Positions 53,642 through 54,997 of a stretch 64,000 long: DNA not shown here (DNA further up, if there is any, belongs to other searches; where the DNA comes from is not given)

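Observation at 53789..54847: Orphan Sec-exported fusion of DM9 lectin-like repeats with a Bsp22-like T3SS tip-filament domain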

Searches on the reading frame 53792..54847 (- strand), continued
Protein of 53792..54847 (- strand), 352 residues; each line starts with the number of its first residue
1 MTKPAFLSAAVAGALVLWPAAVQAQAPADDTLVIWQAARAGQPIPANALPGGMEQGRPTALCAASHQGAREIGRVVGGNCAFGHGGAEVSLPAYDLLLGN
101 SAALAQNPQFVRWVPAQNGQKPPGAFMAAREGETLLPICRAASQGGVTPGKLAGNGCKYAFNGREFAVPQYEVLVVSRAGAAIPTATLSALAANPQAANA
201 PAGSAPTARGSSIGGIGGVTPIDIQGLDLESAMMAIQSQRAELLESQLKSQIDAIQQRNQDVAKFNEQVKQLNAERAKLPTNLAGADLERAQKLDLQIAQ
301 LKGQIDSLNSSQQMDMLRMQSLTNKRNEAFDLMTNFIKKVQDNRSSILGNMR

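Call 24: find_related_loci(query=A1, collection=genome_contigs, flank=10000)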
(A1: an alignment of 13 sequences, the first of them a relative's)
Query A1 (218 aa) in genome_contigs; peptide patterns used: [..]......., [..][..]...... (x = any residue, [..] = any of these).
248 stretches matched a pattern; 202 encode a relative of the query (tblastn E <= 1e-3); the best 80 are kept; 80 distinct loci.
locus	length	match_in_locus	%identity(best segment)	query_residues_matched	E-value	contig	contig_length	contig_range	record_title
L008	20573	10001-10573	63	4-217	2e-82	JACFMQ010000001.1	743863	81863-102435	MAG: Rhodocyclaceae bacterium isolate BROCD002 NODE_1_length_743863_cov_360.895704, whole genome shotgun sequence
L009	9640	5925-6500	61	4-218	8e-81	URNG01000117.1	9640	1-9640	uncultured Rhodocyclaceae bacterium isolate UMGS1167 genome assembly, contig: NODE_2591_length_9640_cov_19.986541, whole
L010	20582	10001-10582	57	4-218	4e-75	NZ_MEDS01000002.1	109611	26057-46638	MAG: Comamonas sp. SCN 65-56 ABS45_C0002, whole genome shotgun sequence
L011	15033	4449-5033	60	2-218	1e-74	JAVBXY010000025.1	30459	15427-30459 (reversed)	MAG: Rhodocyclaceae bacterium isolate GS19 939, whole genome shotgun sequence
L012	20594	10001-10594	56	2-218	4e-69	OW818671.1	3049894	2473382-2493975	metagenome genome assembly, chromosome: 1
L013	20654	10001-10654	100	1-218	1e-142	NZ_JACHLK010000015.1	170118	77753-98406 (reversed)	Acidovorax soli strain S00198 Ga0436330_15, whole genome shotgun sequence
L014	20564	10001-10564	53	3-217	4e-65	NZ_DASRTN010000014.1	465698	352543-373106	MAG: Ramlibacter sp. isolate SMAG_U7143 k141_8552, whole genome shotgun sequence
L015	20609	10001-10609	52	1-218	4e-58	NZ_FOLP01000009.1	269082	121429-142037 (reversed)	Variovorax sp. OK212, whole genome shotgun sequence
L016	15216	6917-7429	53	1-218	4e-58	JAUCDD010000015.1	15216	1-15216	MAG: Melaminivora sp. isolate R32x_68d_np_Bin2.10 contig_501, whole genome shotgun sequence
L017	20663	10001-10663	56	6-218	1e-57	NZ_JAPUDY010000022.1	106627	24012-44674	MAG: Acidovorax sp. isolate labscale reactor_MAG11 NODE_167_length_106627_cov_117.502280, whole genome shotgun sequence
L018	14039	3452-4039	52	1-218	3e-57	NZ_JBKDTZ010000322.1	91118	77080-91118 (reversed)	MAG: Acidovorax sp. isolate samp_4354_semibin_115 samp_4354_965221, whole genome shotgun sequence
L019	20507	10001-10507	52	3-218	7e-56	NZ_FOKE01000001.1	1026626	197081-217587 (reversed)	Cohnella sp. OV330, whole genome shotgun sequence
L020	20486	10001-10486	51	3-218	4e-56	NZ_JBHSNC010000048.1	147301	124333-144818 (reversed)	Cohnella yongneupensis strain KACC 11768 platanus_K_default_48, whole genome shotgun sequence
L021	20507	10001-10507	50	3-218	1e-53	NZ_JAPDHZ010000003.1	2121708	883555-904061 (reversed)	Cohnella ginsengisoli strain DSM 18997 contig_1, whole genome shotgun sequence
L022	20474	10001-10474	50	4-218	3e-53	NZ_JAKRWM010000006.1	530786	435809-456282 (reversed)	Cohnella mopanensis strain YIM B01951 contig6, whole genome shotgun sequence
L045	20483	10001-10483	45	8-218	1e-43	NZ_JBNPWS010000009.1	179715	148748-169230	Paenibacillus sp. DS2015 Ga0466927_09, whole genome shotgun sequence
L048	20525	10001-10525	42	1-218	5e-43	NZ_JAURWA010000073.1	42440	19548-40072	MAG: Patulibacter sp. isolate E1_metabat.bin.19 E1_k141_110130, whole genome shotgun sequence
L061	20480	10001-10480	43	3-218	2e-41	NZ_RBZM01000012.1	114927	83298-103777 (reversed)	Cohnella endophytica strain M2MS4P-1 Scaffold10_1, whole genome shotgun sequence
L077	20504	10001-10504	40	5-218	2e-39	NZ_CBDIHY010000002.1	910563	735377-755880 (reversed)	MAG: Pararhizobium sp. isolate 96438dff-7fe1-42bd-91c1-dbcce6d38b4d chromosome_2, whole genome shotgun sequence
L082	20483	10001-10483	44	15-218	7e-39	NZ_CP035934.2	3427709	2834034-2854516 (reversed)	Acinetobacter cumulans strain WCHAc060092 chromosome, complete genome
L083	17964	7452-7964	41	5-218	2e-38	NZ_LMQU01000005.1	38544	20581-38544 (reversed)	Devosia sp. Leaf420 contig_13, whole genome shotgun sequence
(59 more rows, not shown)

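Call 34: search_solved_structures(query=A1, max_evalue=10, show_alignments=2)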
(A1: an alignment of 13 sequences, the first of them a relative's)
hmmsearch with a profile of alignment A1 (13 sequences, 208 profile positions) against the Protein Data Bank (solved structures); distinct sequences matched with E-value up to 10: 3.
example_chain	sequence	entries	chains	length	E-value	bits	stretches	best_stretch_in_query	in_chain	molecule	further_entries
7f2f_A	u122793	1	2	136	0.28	14.5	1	84-170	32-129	Serine-rich protein TYE7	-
9rqu_AAA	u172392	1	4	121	0.59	13.5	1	58-130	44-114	REM1.1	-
9r1o_A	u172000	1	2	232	0.96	12.8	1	73-121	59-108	sc-apCC-6-DPH-NR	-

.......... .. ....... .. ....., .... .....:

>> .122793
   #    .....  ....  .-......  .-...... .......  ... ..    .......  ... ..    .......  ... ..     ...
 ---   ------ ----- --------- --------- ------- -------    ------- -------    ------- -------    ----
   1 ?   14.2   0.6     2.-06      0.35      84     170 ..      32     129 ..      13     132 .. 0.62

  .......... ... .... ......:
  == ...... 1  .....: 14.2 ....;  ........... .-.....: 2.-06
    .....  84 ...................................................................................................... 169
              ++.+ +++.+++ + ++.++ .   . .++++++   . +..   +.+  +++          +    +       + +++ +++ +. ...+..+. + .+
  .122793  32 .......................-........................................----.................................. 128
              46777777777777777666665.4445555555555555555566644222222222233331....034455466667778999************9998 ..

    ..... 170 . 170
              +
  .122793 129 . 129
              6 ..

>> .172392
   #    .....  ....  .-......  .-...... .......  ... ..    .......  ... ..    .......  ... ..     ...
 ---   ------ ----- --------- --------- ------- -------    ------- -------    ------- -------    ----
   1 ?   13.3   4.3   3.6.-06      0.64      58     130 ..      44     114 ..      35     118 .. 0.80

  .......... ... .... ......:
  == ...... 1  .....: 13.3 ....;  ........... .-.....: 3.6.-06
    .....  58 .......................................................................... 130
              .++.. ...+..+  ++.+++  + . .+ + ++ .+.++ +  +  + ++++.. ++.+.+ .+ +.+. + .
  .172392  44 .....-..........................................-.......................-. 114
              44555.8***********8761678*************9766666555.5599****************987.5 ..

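Call 38: search_protein_families(library=pfam, proteins=[L077:10568-11860:+, L077:11857-14022:+, L077:14019-16886:+, L083:10475-11647:+, L083:11644-14016:+, L061:10498-12324:+, L045:10492-11736:+, L045:12026-14794:+, L048:8717-10531:+, L082:4949-10486:+], max_evalue=0.001)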
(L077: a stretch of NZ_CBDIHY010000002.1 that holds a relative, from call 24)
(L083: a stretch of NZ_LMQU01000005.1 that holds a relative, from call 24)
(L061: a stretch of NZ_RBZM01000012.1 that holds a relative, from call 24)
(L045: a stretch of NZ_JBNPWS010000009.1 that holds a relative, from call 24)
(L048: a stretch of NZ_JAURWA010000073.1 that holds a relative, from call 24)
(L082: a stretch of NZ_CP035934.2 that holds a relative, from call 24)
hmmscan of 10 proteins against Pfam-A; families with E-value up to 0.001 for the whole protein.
L077:10568-11860:+ (430 aa): 4 families
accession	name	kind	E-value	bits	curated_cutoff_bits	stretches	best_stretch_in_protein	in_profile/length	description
PF13437.12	HlyD_3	-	1.8e-10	41.9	22.2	1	251-345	1-87/106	HlyD family secretion protein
PF16576.10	HlyD_D23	-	8e-08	32.3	30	1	74-319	21-172/214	Barrel-sandwich domain of CusB or HlyD membrane-fusion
PF00364.28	Biotin_lipoyl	-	9.2e-06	25.8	22.1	0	251-310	2-68/73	Biotin-requiring enzyme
PF13533.13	Biotin_lipoyl_2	-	0.00028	21.1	29.8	0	251-275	2-26/32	Biotin-lipoyl like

L077:11857-14022:+ (721 aa): 4 families
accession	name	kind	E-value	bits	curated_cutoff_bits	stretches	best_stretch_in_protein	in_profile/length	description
PF03412.21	Peptidase_C39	-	1.9e-34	118.8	22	1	14-140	3-131/133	Peptidase C39 family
PF00005.33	ABC_tran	-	5.7e-29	101.9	25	1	503-652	1-137/137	ABC transporter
PF00664.28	ABC_membrane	-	2.7e-19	70.4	28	1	169-437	3-274/274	ABC transporter transmembrane region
PF02463.25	SMC_N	-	0.00015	21.7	40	0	638-693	155-212/220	RecF/RecN/SMC N terminal domain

L077:14019-16886:+ (955 aa): 5 families
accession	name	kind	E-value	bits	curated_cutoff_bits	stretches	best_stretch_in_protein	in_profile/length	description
PF00005.33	ABC_tran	-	1.1e-31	110.7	25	1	738-886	1-137/137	ABC transporter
PF00664.28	ABC_membrane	-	8.3e-08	32.7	28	1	408-676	5-272/274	ABC transporter transmembrane region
PF13191.12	AAA_16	-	2.3e-06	28.6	32.6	1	746-893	22-150/167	AAA ATPase domain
PF13401.12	AAA_22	-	3.7e-05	24.5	27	1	749-888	6-96/130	AAA domain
PF02463.25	SMC_N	-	6.7e-05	22.9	40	0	839-925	135-210/220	RecF/RecN/SMC N terminal domain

L083:10475-11647:+ (390 aa): 8 families
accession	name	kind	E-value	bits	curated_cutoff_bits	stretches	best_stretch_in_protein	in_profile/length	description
PF01209.24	Ubie_methyltran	-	2.1e-18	67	20.1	1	131-262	23-153/233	ubiE/COQ5 methyltransferase family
PF08241.18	Methyltransf_11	-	2.2e-18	67.1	21.2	1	163-259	2-94/95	Methyltransferase domain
PF13649.12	Methyltransf_25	-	4.6e-18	66.1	27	1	161-256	1-97/97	Methyltransferase domain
PF13847.12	Methyltransf_31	-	1.6e-17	64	27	1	156-264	2-113/145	Methyltransferase domain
PF13489.12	Methyltransf_23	-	7.4e-11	42.5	27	1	143-285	9-138/164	Methyltransferase domain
PF08242.18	Methyltransf_12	-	2.7e-10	41.3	30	1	163-258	2-98/98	Methyltransferase domain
PF05175.20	MTS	-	4.9e-05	23.5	23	1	158-231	32-104/170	Methyltransferase small domain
PF07021.18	MetW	-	0.00037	20.6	21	1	156-253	12-103/193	Methionine biosynthesis protein MetW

L083:11644-14016:+ (790 aa): 3 families
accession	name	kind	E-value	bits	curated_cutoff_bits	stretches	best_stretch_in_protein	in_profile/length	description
PF07228.17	SpoIIE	-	5.1e-37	128.1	25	1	596-789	3-191/192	Stage II sporulation protein E (SpoIIE)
PF00672.30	HAMP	-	5.7e-12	46.2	25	1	457-506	2-51/53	HAMP domain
PF02743.24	dCache_1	-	9.3e-10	38.9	45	1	233-331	95-191/240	Cache domain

L061:10498-12324:+ (608 aa): 2 families
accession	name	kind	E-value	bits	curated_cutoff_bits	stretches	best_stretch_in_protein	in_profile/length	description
PF00027.35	cNMP_binding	-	2.9e-37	126.9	27.5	2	34-120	2-88/89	Cyclic nucleotide-binding domain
PF13367.11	PrsW-protease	-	1.8e-27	96.6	23.5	1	353-539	6-188/196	PrsW family intramembrane metalloprotease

L045:10492-11736:+ (414 aa): 3 families
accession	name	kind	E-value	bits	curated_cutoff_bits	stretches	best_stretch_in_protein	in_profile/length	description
PF01094.35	ANF_receptor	-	3.7e-38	131.9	25.4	1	58-386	2-352/353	Receptor family ligand binding region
PF13458.12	Peripla_BP_6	-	2e-28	100.5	31.7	1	38-364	1-318/343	Periplasmic binding protein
PF13433.12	Peripla_BP_5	-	0.00017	21.2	27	1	40-227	2-187/363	Periplasmic binding protein domain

L045:12026-14794:+ (922 aa): 2 families
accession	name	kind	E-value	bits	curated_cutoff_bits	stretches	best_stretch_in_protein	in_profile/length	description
PF18657.6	YDG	-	1.4e-52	176.3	25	4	837-909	4-81/85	YDG domain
PF00395.25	SLH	-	9.9e-36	121.9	20.8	3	44-84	3-44/44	S-layer homology domain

L048:8717-10531:+ (604 aa): 2 families
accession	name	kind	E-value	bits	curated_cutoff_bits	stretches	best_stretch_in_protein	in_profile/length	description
PF13458.12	Peripla_BP_6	-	3.2e-16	60.3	31.7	1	47-374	6-325/343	Periplasmic binding protein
PF01094.35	ANF_receptor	-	1.6e-06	27.9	25.4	1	113-250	51-182/353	Receptor family ligand binding region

L082:4949-10486:+ (1845 aa): 4 families
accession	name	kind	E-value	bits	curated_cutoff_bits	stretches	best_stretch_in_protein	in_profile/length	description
PF18657.6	YDG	-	2.4e-124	406.3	25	9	1109-1188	2-83/85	YDG domain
PF05860.19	TPS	-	7e-32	111.8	33.5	1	72-319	4-244/252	TPS secretion domain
PF13018.11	ESPR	-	1.8e-12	48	25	1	1-39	1-39/50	Extended Signal Peptide of Type V secretion system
PF05342.19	Peptidase_M26_N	-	1.8e-06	27.9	27.7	1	502-647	124-250/250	M26 IgA1-specific Metallo-endopeptidase N-terminal region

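Call 45: predict_structure(alignment_id=A3)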
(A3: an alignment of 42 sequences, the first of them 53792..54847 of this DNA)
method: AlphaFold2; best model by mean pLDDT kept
length: 352 residues; sequences in the alignment: 42
mean_pLDDT: 79.9   pTM: 0.52
mean pLDDT of the five models: 79.9, 79.0, 77.8, 77.0, 74.6
residues with pLDDT >= 90: 183; 70-90: 78; 50-70: 38; < 50: 53
segments of 3 or more residues with pLDDT < 50: 1-3, 6-27, 200-225
pLDDT, mean of each block of 10 residues (from residue 1): 43 40 51 96 96 92 97 96 97 98 92 94 94 96 93 96 95 91 76 60 40 35 51 65 73 83 93 94 92 95 90 78 74 73 69 55
secondary structure, 60 per line:
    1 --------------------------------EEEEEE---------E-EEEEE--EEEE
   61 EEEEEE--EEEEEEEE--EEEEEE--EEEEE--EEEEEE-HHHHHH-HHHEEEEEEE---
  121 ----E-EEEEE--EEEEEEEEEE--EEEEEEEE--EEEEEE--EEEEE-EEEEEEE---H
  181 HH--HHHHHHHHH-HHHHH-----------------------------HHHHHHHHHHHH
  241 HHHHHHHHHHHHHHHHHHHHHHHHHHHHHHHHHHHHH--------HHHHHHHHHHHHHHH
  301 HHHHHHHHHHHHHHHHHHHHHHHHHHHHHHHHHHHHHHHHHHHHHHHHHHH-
elements in order: E33-38 E50-54 E57-66 E69-76 E79-84 E87-91 E94-99 H101-106 E111-117 E127-131 E134-143 E146-153 E156-161 E164-168 E170-176 H185-193 H195-199 H229-277 H286-351

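Call 49: fold_search(model_id=the predicted structure, library=pdb)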
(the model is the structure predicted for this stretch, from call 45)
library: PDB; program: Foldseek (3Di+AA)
matches with E <= 10: 456; with E <= 0.001: 7
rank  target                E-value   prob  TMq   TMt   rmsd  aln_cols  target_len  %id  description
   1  5mh3_A                1.9e-09  1.00  0.37  0.87   1.9       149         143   23  Crystal structure of a DM9 domain containing protein from Crassostrea gigas with K43A mutation (released 2017-12-27)
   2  5mh2_A                3.2e-09  1.00  0.37  0.87   1.9       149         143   23  Crystal structure of a DM9 domain containing protein from Crassostrea gigas with D22A mutation (released 2017-12-27)
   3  5id8_A                4.2e-09  1.00  0.36  0.86   2.0       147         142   23  Crystal structure of CGL1 from Crassostrea gigas, ligand free form (CGL1/FREE) (released 2016-06-29)
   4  5idb_A                5.3e-09  1.00  0.36  0.86   1.9       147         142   23  Crystal structure of CGL1 from Crassostrea gigas, mannose-bound form (CGL1/MAN2) (released 2016-07-06)
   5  2bjr_A                7.0e-05  1.00  0.32  0.31   4.3       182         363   15  Crystal structure of the nematode sperm cell motility protein MFP2B (released 2005-03-16)
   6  2bjr_B                8.3e-05  1.00  0.29  0.29   4.6       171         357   16  Crystal structure of the nematode sperm cell motility protein MFP2B (released 2005-03-16)
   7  2bjq                  1.5e-04  1.00  0.31  0.32   4.4       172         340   12  Crystal structure of the nematode sperm cell motility protein MFP2 (released 2005-03-16)
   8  9r64_I                1.5e-01  0.13  0.15  0.10  30.3       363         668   11  CPS secretion pathway Wza-Wzc_C1 (Conf 0) (released 2026-03-04)
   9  1sr4_A                3.6e-01  0.10  0.14  0.22  11.3       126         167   13  Crystal Structure of the Haemophilus ducreyi cytolethal distending toxin (released 2004-06-15)
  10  9r6b_I                4.0e-01  0.13  0.17  0.11  18.8       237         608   14  CPS secretion pathway Wza-Wzc (Conf 4) (released 2026-03-04)
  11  2f2f_A                4.0e-01  0.09  0.14  0.24  11.4       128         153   13  Crystal structure of cytolethal distending toxin (CDT) from Actinobacillus actinomycetemcomitans (released 2006-03-28)
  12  9fqr_EU               5.9e-01  0.94  0.22  0.43   6.4       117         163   18  96-nm repeat of axonemal doublet microtubules from bovine sperm (released 2025-03-26)
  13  5j9w_H                5.9e-01  0.92  0.23  0.56   4.8       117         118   14  Crystal structure of the NuA4 core complex (released 2016-10-26)
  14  9ocb_K                5.9e-01  0.06  0.12  0.19  13.4       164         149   15  Sf11 capsid Icosahedral Reconstruction (released 2025-11-12)
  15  5j9t_D                7.0e-01  0.85  0.22  0.54   5.1       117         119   13  Crystal structure of the NuA4 core complex (released 2016-10-26)
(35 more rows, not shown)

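Call 62: search_protein_families(library=pfam, proteins=[P0017, P0044, L007:9286-10077:+, L007:10087-11031:+, L002:9665-9964:+, P0080], max_evalue=0.01)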
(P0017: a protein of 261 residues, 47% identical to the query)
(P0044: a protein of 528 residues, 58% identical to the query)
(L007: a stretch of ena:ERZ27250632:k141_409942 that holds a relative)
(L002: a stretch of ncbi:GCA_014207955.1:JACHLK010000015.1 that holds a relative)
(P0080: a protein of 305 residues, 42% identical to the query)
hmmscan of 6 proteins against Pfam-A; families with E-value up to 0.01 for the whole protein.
P0017 (261 aa): 0 families

P0044 (528 aa): 0 families

L007:9286-10077:+ (263 aa): 0 families

L007:10087-11031:+ (314 aa): 1 family
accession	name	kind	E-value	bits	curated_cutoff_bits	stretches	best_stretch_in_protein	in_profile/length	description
PF11901.14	DM9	-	2.7e-15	56.7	26.2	2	61-148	9-98/115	DM9 repeat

L002:9665-9964:+ (99 aa): 0 families

P0080 (305 aa): 0 families
